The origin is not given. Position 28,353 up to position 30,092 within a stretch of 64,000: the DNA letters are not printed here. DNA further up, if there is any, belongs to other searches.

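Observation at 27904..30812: ThiR (HTH+ThiN) regulator, SSS-family transporter operon, convergent with thiamine pyrophosphokinase: a compact thiamine salvage module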

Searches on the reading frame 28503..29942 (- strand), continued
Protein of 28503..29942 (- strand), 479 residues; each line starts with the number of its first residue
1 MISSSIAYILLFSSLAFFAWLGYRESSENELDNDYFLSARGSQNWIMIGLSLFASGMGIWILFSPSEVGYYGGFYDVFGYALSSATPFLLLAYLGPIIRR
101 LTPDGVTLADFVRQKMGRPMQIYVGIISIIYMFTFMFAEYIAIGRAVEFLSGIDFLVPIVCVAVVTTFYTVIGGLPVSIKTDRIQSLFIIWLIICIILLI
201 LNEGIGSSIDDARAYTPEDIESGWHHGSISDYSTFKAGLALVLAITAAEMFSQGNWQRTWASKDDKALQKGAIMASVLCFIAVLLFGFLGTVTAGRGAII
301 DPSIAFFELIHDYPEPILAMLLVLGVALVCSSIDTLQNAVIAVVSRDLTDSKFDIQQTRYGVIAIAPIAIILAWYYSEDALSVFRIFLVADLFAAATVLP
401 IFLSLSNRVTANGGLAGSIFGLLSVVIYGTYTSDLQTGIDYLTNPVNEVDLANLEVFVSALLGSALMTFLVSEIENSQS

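Call 74: search_protein_families(library=pfam, proteins=[L082:3805-5022:+, L038:98-1201:+, L038:1387-2799:+, L062:5369-6883:-, L042:3051-3929:+, L043:3357-3950:+, L077:4490-5968:+, L100:5432-6400:+, L091:5435-6955:+, L106:2808-3755:+], max_evalue=0.0001)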
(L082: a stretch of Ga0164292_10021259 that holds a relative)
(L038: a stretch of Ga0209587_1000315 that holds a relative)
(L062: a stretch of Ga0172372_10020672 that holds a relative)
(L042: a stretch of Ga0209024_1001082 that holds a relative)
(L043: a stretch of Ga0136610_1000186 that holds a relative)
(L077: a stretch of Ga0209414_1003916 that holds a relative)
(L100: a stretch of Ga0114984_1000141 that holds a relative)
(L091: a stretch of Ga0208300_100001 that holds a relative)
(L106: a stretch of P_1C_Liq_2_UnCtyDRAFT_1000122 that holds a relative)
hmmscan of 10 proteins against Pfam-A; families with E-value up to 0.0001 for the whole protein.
L082:3805-5022:+ (406 aa): 3 families
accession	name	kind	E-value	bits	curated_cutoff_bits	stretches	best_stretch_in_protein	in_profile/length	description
PF01266.30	DAO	-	4.5e-43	148.6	27.9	1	43-370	2-345/353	FAD dependent oxidoreductase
PF02737.24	3HCDH_N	-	4.6e-05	23.8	22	1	44-94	3-52/180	3-hydroxyacyl-CoA dehydrogenase, NAD binding domain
PF03446.21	NAD_binding_2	-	8.5e-05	23.1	21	0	43-104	2-61/161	NAD binding domain of 6-phosphogluconate dehydrogenase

L038:98-1201:+ (368 aa): 2 families
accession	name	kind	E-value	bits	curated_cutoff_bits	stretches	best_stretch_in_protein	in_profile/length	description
PF01266.30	DAO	-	5.3e-68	230.6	27.9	1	13-341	1-353/353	FAD dependent oxidoreductase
PF13450.12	NAD_binding_8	-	4.1e-05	24.2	21.9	1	16-43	1-28/68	NAD(P)-binding Rossmann-like domain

L038:1387-2799:+ (471 aa): 1 family
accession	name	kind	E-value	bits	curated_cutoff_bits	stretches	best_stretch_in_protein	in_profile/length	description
PF02581.23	TMP-TENI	-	2.4e-22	79.6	27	1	282-450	2-180/180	Thiamine monophosphate synthase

L062:5369-6883:- (505 aa): 3 families
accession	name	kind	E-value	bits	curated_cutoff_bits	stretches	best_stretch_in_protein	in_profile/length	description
PF08543.17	Phos_pyr_kin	-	8.2e-89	297.6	27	1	239-486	1-245/246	Phosphomethylpyrimidine kinase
PF02581.23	TMP-TENI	-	3e-56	190.1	27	1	34-203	12-180/180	Thiamine monophosphate synthase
PF00294.29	PfkB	-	1.6e-07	31.4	25.8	1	317-463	149-282/302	pfkB family carbohydrate kinase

L042:3051-3929:+ (293 aa): 1 family
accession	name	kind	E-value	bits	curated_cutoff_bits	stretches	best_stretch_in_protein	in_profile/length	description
PF03070.21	TENA_THI-4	-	5.3e-17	62.7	22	1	98-290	4-207/210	TENA/THI-4/PQQC family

L043:3357-3950:+ (198 aa): 0 families

L077:4490-5968:+ (493 aa): 3 families
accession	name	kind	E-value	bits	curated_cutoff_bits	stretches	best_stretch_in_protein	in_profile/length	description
PF06039.21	Mqo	-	1.5e-168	561.7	27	1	7-486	3-488/489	Malate:quinone oxidoreductase (Mqo)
PF01266.30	DAO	-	4.9e-14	53.1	27.9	1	9-355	2-300/353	FAD dependent oxidoreductase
PF07992.20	Pyr_redox_2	-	1.8e-07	31.3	26.1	0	170-253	168-250/291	Pyridine nucleotide-disulphide oxidoreductase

L100:5432-6400:+ (323 aa): 1 family
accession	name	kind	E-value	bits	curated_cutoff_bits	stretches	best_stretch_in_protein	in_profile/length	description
PF00892.27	EamA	-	1.3e-24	87.4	28.2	2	10-138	5-132/135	EamA-like transporter family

L091:5435-6955:+ (507 aa): 9 families
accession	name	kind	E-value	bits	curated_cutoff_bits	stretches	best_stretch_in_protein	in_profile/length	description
PF00743.25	FMO-like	-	1.8e-16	60.2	22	1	13-351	4-331/532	Flavin-binding monooxygenase-like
PF07992.20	Pyr_redox_2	-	6.4e-11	42.6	26.1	1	11-233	1-194/291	Pyridine nucleotide-disulphide oxidoreductase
PF13738.12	Pyr_redox_3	-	1.4e-10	41.4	30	1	136-217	122-198/305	Pyridine nucleotide-disulphide oxidoreductase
PF13450.12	NAD_binding_8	-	1.5e-08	35.3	21.9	1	15-62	1-46/68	NAD(P)-binding Rossmann-like domain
PF01266.30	DAO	-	1.1e-06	28.8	27.9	1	12-50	1-38/353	FAD dependent oxidoreductase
PF01946.23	Thi4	-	1.9e-06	27.7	26.2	1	10-51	17-58/235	Thi4 family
PF13434.12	Lys_Orn_oxgnase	-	1e-05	25.3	21.3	0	100-218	108-225/339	L-lysine 6-monooxygenase/L-ornithine 5-monooxygenase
PF13454.12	NAD_binding_9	-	4e-05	24.1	21.8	0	15-51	2-41/155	FAD-NAD(P)-binding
PF01488.26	Shikimate_DH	-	4.7e-05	23.9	24.3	0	180-221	9-51/138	Shikimate / quinate 5-dehydrogenase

L106:2808-3755:+ (316 aa): 5 families
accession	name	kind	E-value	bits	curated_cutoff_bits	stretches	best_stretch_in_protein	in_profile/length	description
PF13561.12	adh_short_C2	-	9.5e-57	192.7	27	1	87-314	1-236/236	Enoyl-(Acyl carrier protein) reductase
PF00106.31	adh_short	-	3.1e-43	148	26.6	1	82-265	2-193/195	short chain dehydrogenase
PF08659.16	KR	-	3.3e-13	50.4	22.6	1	83-249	3-173/180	KR domain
PF01370.27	Epimerase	-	6.6e-09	36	20.9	1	83-215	1-121/240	NAD dependent epimerase/dehydratase family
PF13460.12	NAD_binding_10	-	7.7e-05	23.1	27.2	0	87-144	1-59/184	NAD(P)H-binding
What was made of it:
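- Bacterial relatives sit among thiO, thiE, thiD and tenA (call 74). Bacterial relatives of the window protein cluster with tenA, thiD and thiE, which are pyrimidine-salvage genes (call 74).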

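Call 79: search_solved_structures(query=A4, max_evalue=1, show_alignments=0)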
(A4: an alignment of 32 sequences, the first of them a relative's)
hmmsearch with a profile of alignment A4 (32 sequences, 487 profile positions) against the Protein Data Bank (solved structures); distinct sequences matched with E-value up to 1: 19.
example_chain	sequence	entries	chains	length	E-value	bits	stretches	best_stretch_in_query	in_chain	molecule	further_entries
7sla_A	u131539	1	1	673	4.7e-28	101.4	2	4-227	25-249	Sodium/glucose cotransporter 1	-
7sl8_A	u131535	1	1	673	4.8e-28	101.4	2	4-227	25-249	Sodium/glucose cotransporter 1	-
7wmv_A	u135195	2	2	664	3.9e-27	98.4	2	4-227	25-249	Sodium/glucose cotransporter 1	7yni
2xq2_A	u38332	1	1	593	1e-25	93.7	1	6-440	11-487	SODIUM/GLUCOSE COTRANSPORTER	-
9rws_A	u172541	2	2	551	3.3e-24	88.7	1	7-476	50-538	Solute carrier family 5 (High affinity choline transporter), member 7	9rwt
7vsi_A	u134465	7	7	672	5.6e-22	81.4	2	4-213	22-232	Sodium/glucose cotransporter 2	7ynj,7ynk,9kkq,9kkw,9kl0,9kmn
8hb0_A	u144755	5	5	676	5.8e-22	81.4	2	4-213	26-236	Sodium/glucose cotransporter 2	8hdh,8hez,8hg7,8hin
3dh4_A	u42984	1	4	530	6.9e-21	77.8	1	39-441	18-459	Sodium/glucose cotransporter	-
9j7c_A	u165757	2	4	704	2.4e-20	76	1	8-481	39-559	Urea-proton symporter DUR3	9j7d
9x5u_A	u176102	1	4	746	2.9e-20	75.7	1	8-481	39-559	Urea-proton symporter DUR3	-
2xq2_B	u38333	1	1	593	2e-19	73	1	46-436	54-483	SODIUM/GLUCOSE COTRANSPORTER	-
9vim_A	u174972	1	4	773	8e-18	67.7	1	8-480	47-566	Urea-proton symporter DUR3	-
5nv9_A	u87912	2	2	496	1.2e-16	63.8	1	7-427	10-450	Putative sodium:solute symporter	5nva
8j74_A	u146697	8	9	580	2.1e-14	56.4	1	10-465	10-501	High affinity choline transporter 1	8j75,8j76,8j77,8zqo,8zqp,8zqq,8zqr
9bfi_A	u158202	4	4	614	2.5e-14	56.2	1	10-465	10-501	High affinity choline transporter 1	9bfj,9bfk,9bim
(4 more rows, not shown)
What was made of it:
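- On ThiV/SSSP/Dur31 thiamin-HMP symporters: The subfamily profile matches SGLT, vSGLT, DUR3 and SiaT structures (call 79).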

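Call 92: search_solved_structures(query=L099:5986-7230:+, max_evalue=1)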
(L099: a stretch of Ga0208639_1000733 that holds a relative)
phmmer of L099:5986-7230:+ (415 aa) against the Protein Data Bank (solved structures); distinct sequences matched with E-value up to 1: 3.
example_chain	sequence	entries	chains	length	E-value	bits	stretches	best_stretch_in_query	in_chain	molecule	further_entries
5li0_4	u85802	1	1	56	0.23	13.7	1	390-413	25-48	50S ribosomal protein L32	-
4wce_Z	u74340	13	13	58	0.24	13.6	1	390-413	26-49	50S ribosomal protein L32 | Large ribosomal subunit protein bL32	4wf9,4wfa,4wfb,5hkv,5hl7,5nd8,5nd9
2i7h_A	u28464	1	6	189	0.93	11.7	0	267-331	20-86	Nitroreductase-like family protein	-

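Call 93: search_solved_structures(query=L099:5423-6013:+, max_evalue=1)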
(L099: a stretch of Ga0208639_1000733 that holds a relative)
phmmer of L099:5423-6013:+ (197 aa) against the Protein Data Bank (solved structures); distinct sequences matched with E-value up to 1: 3.
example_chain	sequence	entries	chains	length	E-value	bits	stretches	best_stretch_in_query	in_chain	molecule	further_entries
7udl_A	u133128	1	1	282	0.18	15.5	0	74-104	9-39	Designed helical repeat protein (DHR) RPB_PLP1_R6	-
7udm_A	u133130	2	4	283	0.2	15.4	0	74-104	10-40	Designed helical repeat protein (DHR) RPB_PLP1_R6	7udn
8e0l_A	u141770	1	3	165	0.28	14.9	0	41-97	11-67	BGL06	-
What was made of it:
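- Tried and rejected: PDB searches for the two unknown genes downstream of MGII thiV gave nothing (calls 92, 93).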
